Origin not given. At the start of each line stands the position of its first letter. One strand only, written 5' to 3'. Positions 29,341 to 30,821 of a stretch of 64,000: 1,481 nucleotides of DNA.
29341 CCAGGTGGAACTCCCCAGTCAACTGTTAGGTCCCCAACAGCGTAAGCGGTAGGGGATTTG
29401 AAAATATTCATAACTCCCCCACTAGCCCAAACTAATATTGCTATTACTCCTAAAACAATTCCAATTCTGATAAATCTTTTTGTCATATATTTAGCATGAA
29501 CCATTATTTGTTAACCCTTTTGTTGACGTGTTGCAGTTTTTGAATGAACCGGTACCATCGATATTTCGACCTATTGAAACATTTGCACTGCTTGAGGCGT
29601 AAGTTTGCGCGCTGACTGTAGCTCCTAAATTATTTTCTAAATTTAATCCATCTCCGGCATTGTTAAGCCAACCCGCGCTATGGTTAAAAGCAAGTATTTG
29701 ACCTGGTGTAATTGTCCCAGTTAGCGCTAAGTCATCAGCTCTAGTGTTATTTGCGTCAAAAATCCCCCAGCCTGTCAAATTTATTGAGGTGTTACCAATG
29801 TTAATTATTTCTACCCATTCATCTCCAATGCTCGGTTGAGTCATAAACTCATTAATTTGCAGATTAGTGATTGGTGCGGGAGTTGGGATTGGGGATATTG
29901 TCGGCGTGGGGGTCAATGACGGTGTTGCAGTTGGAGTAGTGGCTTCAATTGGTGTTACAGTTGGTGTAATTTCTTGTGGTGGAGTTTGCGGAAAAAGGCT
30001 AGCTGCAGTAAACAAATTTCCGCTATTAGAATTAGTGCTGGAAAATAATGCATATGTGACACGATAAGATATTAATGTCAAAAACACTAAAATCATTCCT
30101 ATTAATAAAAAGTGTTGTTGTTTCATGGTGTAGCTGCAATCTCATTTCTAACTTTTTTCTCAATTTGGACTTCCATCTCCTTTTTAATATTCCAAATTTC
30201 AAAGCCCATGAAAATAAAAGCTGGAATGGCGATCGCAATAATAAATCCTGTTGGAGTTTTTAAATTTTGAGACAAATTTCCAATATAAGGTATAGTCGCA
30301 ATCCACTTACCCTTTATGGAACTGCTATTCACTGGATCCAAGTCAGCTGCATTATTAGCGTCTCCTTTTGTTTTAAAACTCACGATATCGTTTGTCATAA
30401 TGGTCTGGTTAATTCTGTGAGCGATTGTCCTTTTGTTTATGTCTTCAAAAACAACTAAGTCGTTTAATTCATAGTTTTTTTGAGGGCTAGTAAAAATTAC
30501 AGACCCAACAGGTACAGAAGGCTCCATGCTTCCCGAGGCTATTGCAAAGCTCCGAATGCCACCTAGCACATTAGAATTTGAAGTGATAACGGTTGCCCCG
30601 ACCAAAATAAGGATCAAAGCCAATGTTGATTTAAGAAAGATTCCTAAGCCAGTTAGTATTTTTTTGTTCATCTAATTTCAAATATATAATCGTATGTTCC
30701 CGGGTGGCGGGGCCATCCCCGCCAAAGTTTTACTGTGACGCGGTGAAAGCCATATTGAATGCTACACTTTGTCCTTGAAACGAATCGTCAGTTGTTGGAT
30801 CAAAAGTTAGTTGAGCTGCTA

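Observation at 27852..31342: Complete SipW signal peptidase / TasA-like fibre operon in a CPR-like genome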

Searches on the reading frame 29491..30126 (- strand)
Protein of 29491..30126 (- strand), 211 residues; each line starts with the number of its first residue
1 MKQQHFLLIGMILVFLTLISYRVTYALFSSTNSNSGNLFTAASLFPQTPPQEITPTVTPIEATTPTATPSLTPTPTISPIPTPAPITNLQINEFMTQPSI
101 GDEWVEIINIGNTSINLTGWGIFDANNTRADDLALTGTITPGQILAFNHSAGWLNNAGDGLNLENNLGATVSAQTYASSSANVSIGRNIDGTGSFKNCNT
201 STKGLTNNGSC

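Call 3: search_protein_families(library=pfam, proteins=[window:29491-30126:-], max_evalue=0.1)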
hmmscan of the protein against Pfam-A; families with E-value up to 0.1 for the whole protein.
window:29491-30126:- (211 aa): 1 family
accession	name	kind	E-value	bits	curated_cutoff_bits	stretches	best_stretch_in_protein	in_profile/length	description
PF00932.25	LTD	-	1.5e-11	45.1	34.3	1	84-176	3-107/109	Lamin Tail Domain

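Call 4: search_protein_families(library=ncbifam, proteins=[window:29491-30126:-], max_evalue=0.1)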
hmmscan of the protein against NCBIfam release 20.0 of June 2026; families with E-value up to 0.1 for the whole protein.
window:29491-30126:- (211 aa): 2 families
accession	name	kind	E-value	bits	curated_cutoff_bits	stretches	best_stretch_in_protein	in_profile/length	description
NF033186.1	internalin_K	exception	0.0036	15.8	1100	1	57-110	508-561/604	class 1 internalin InlK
NF038218.1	IcmG_DotF_IVB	equivalog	0.031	13.9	200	1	7-70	51-107/266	type IVB secretion system protein IcmG/DotF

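Call 52: search_solved_structures(query=window:29491-30126:-, max_evalue=1, show_alignments=1)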
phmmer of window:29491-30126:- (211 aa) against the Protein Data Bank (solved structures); distinct sequences matched with E-value up to 1: 2.
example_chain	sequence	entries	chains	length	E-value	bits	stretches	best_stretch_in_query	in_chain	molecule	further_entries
1go5_A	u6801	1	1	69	0.11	15.2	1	72-106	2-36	TIP ASSOCIATING PROTEIN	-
1jkg_B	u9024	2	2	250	0.41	13.3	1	71-106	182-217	TAP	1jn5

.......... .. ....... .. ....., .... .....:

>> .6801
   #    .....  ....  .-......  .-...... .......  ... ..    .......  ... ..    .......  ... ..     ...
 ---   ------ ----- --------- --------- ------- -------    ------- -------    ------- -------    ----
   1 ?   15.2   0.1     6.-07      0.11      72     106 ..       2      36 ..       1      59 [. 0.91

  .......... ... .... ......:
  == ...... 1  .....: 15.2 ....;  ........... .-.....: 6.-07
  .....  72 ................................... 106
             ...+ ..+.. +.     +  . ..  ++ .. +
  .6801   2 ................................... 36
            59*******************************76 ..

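Call 53: search_protein_representatives(protein=window:29491-30126:-)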
Query: 211 residues. Proteins with E-value up to 0.001 (for the whole library): 5015; up to 1e-10: 1259; up to 1e-30: 25. The best 150 are listed.
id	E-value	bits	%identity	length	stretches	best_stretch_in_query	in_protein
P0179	1.6e-76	272.6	64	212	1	1-211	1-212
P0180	6.6e-73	260.9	34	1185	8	49-195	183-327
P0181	6.0e-64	231.6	34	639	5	73-207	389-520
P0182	3.1e-52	193.4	32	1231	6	38-207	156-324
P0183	1.3e-47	178.3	32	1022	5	50-196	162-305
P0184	1.8e-46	174.6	31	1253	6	90-207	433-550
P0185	8.9e-46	172.3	35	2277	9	63-158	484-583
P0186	1.3e-42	161.9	35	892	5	83-207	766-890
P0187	9.4e-42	159.1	38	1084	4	49-199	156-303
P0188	4.5e-41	156.9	38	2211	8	56-158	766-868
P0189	7.3e-41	156.2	34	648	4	63-207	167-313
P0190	3.5e-38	147.5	32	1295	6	80-208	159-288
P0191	7.3e-38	146.4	31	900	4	50-207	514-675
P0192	1.4e-36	142.3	34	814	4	47-191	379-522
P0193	3.9e-36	140.8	34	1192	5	72-209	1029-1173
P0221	2.5e-27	112.1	44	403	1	12-211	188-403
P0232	3.3e-26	108.4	46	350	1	80-211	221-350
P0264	1.3e-23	99.9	42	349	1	63-211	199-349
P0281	8.9e-23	97.2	47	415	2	68-211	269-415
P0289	1.8e-22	96.2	38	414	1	21-211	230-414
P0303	6.0e-22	94.5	47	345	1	80-211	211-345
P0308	8.2e-22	94.0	43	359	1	72-211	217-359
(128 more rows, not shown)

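Call 64: search_protein_families(library=ncbifam, proteins=[P0221, P0232, P0289, P0303, P0308, P0281, P0264], max_evalue=0.001)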
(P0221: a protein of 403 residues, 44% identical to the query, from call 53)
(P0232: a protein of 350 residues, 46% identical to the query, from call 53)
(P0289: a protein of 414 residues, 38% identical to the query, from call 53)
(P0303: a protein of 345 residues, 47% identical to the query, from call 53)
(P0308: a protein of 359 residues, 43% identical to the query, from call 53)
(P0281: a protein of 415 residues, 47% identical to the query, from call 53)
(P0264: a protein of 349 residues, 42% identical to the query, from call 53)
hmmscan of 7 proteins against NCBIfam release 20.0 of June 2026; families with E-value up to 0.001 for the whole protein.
P0221 (403 aa): 3 families
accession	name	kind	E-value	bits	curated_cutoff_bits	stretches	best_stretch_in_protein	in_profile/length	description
NF046067.1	SigPepSipWBacil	equivalog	5.5e-28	97.8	190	1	16-175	17-175/189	signal peptidase I SipW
TIGR02228.1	sigpep_I_arch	equivalog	1.6e-24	86.5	51.85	1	16-162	7-156/158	signal peptidase I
TIGR02227.1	sigpep_I_bact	equivalog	0.00039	20.3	47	0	33-92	16-77/162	signal peptidase I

P0232 (350 aa): 3 families
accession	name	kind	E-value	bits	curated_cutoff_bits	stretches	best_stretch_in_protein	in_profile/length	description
NF046067.1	SigPepSipWBacil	equivalog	1.5e-25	89.9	190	1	29-169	35-174/189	signal peptidase I SipW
TIGR02228.1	sigpep_I_arch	equivalog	1.2e-24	87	51.85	1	33-157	30-155/158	signal peptidase I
TIGR02227.1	sigpep_I_bact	equivalog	5e-08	33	47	1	33-92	19-82/162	signal peptidase I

P0289 (414 aa): 4 families
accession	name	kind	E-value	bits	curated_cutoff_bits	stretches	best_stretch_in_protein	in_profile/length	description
TIGR02228.1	sigpep_I_arch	equivalog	3.9e-24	85.3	51.85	1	11-171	2-155/158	signal peptidase I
NF046067.1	SigPepSipWBacil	equivalog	4.6e-22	78.5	190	1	14-195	2-185/189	signal peptidase I SipW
NF033186.1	internalin_K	exception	0.00015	20.4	1100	1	257-299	510-550/604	class 1 internalin InlK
NF037973.1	metallo_SslE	exception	0.0006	17.3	3000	1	256-284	59-87/1519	lipoprotein metalloprotease SslE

P0303 (345 aa): 3 families
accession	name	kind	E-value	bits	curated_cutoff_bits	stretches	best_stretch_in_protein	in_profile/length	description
NF046067.1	SigPepSipWBacil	equivalog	3.3e-28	98.5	190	1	9-172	14-175/189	signal peptidase I SipW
TIGR02228.1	sigpep_I_arch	equivalog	1.3e-26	93.4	51.85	1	11-159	6-155/158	signal peptidase I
TIGR02227.1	sigpep_I_bact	equivalog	4.1e-05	23.5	47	1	22-88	8-75/162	signal peptidase I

P0308 (359 aa): 3 families
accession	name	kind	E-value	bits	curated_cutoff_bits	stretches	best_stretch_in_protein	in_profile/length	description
NF046067.1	SigPepSipWBacil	equivalog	1e-24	87.1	190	1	35-171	38-177/189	signal peptidase I SipW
TIGR02228.1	sigpep_I_arch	equivalog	1.3e-24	86.9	51.85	1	4-157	12-156/158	signal peptidase I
TIGR02227.1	sigpep_I_bact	equivalog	5.6e-05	23.1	47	1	22-87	7-77/162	signal peptidase I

P0281 (415 aa): 4 families
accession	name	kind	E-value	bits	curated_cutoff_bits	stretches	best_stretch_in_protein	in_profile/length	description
TIGR02228.1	sigpep_I_arch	equivalog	2.1e-26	92.7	51.85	1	21-156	17-155/158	signal peptidase I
NF046067.1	SigPepSipWBacil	equivalog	1.4e-25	90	190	1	31-167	35-173/189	signal peptidase I SipW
TIGR02227.1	sigpep_I_bact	equivalog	3.1e-08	33.6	47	1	21-86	7-76/162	signal peptidase I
TIGR02754.1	sod_Ni_protease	equivalog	3.4e-05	24.2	63.25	1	39-121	3-89/90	nickel-type superoxide dismutase maturation protease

P0264 (349 aa): 2 families
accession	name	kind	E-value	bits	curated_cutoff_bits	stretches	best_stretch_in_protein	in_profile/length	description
NF046067.1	SigPepSipWBacil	equivalog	2e-25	89.5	190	1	1-143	48-181/189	signal peptidase I SipW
TIGR02228.1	sigpep_I_arch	equivalog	2e-22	79.7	51.85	1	1-121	41-152/158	signal peptidase I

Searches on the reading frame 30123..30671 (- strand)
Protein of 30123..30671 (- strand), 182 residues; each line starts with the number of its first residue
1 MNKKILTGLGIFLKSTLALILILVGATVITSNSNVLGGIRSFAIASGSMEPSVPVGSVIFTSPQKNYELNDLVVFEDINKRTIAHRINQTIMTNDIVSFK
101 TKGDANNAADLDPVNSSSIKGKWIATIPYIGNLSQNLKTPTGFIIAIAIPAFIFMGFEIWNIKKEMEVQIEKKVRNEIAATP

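Call 3: search_protein_families(library=pfam, proteins=[window:30123-30671:-], max_evalue=0.1)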
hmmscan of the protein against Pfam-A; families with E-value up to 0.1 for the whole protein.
window:30123-30671:- (182 aa): 2 families
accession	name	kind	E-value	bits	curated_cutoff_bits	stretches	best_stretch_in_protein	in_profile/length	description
PF10502.14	Peptidase_S26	-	0.004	17.6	22.9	1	19-79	7-67/168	Signal peptidase, peptidase S26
PF00717.28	Peptidase_S24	-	0.0082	16.3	23.3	1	44-100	40-92/116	Peptidase S24-like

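Call 4: search_protein_families(library=ncbifam, proteins=[window:30123-30671:-], max_evalue=0.1)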
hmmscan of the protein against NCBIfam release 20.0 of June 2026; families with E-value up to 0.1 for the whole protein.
window:30123-30671:- (182 aa): 3 families
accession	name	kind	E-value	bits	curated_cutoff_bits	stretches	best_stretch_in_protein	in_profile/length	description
NF046067.1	SigPepSipWBacil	equivalog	2.8e-27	95.5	190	1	12-175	12-177/189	signal peptidase I SipW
TIGR02228.1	sigpep_I_arch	equivalog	1.5e-22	80.2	51.85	1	19-156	11-152/158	signal peptidase I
TIGR02227.1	sigpep_I_bact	equivalog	0.0072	16.2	47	1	39-82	20-67/162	signal peptidase I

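Call 51: search_solved_structures(query=window:30123-30671:-, max_evalue=1, show_alignments=2)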
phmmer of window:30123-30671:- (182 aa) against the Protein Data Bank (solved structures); distinct sequences matched with E-value up to 1: 3.
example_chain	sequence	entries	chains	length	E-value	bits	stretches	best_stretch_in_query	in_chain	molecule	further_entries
7p2p_A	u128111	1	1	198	0.0027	21.1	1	25-110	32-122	Signal peptidase complex catalytic subunit SEC11A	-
7p2q_A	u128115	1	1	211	0.0028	21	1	19-112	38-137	Signal peptidase complex catalytic subunit SEC11C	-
9rjb_A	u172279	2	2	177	0.0052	20.1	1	25-110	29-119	Signal peptidase complex catalytic subunit SEC11A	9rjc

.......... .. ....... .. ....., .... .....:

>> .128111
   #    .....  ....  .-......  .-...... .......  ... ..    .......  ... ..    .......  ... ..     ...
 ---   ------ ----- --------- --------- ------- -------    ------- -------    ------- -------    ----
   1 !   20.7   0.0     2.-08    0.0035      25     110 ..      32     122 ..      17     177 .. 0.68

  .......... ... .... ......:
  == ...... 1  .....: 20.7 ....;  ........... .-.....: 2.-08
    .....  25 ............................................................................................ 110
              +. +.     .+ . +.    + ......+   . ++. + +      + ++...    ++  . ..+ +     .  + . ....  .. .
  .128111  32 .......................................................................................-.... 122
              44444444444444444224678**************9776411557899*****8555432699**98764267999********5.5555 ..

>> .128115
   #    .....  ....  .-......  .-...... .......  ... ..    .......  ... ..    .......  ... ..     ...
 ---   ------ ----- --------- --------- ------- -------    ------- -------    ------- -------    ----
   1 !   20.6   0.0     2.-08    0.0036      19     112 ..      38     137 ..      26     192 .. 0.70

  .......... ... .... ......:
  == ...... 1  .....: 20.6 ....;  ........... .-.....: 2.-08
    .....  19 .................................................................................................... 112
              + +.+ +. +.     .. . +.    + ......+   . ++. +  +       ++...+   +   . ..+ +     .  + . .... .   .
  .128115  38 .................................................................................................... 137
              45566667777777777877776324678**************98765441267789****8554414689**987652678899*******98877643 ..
